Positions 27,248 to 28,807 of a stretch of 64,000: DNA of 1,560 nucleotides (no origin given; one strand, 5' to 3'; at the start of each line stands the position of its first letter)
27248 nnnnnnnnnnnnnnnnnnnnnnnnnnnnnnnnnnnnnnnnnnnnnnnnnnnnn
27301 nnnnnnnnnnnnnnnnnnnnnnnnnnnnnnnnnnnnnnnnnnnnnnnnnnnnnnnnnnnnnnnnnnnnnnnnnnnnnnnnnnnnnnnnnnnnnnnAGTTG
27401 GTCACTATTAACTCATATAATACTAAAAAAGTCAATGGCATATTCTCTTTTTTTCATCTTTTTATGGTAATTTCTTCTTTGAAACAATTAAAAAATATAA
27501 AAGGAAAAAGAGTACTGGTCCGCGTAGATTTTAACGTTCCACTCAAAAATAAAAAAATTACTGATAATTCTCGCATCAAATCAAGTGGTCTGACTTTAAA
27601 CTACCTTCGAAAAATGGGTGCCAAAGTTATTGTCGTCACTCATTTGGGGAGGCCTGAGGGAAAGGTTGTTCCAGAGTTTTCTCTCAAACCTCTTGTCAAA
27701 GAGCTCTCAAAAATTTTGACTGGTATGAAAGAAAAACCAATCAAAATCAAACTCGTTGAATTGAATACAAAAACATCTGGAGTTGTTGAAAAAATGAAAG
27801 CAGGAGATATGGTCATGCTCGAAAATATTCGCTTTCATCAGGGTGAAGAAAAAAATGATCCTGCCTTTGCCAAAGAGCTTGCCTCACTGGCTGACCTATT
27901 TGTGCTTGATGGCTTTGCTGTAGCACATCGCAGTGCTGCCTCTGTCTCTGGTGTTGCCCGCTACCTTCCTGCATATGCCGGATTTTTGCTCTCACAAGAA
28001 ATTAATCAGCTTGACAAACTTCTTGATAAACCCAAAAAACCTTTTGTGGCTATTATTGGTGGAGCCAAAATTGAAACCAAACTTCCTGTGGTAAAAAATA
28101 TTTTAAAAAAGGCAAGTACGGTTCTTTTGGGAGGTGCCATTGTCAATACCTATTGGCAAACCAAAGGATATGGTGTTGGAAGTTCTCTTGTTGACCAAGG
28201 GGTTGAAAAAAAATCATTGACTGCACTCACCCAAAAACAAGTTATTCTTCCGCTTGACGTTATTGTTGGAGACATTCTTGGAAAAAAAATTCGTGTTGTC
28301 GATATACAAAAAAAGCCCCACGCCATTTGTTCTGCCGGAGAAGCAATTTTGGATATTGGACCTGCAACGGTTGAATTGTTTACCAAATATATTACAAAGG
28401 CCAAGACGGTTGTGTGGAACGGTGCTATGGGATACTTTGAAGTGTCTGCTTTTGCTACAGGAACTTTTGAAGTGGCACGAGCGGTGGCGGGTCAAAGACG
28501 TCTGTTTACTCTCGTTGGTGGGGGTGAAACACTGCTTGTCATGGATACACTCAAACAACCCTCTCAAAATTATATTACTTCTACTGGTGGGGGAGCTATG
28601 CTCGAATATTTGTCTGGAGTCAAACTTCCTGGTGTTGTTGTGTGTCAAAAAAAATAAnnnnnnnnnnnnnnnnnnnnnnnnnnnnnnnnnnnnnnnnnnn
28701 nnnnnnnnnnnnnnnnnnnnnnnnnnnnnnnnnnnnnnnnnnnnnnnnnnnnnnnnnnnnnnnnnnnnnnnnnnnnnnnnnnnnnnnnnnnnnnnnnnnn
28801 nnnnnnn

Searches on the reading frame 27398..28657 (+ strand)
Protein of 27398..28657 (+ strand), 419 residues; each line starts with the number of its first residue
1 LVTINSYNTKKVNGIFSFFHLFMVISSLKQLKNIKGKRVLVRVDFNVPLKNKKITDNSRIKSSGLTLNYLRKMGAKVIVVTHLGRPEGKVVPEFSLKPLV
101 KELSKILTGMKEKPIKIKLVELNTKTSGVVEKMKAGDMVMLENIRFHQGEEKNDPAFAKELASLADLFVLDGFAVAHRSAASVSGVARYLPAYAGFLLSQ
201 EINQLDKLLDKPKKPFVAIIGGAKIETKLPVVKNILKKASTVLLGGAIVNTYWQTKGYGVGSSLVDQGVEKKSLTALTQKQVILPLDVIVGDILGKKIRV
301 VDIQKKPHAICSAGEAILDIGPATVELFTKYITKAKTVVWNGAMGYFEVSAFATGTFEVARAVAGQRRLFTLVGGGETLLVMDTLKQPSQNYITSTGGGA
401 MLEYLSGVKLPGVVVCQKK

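Call 73: search_protein_families(library=pfam, proteins=[window:27398-28657:+], max_evalue=0.001)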
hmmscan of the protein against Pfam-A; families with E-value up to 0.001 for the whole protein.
window:27398-28657:+ (419 aa): 1 family
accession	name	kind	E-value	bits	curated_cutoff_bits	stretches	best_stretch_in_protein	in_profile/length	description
PF00162.24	PGK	-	8.9e-121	403.9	27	1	33-407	5-378/379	Phosphoglycerate kinase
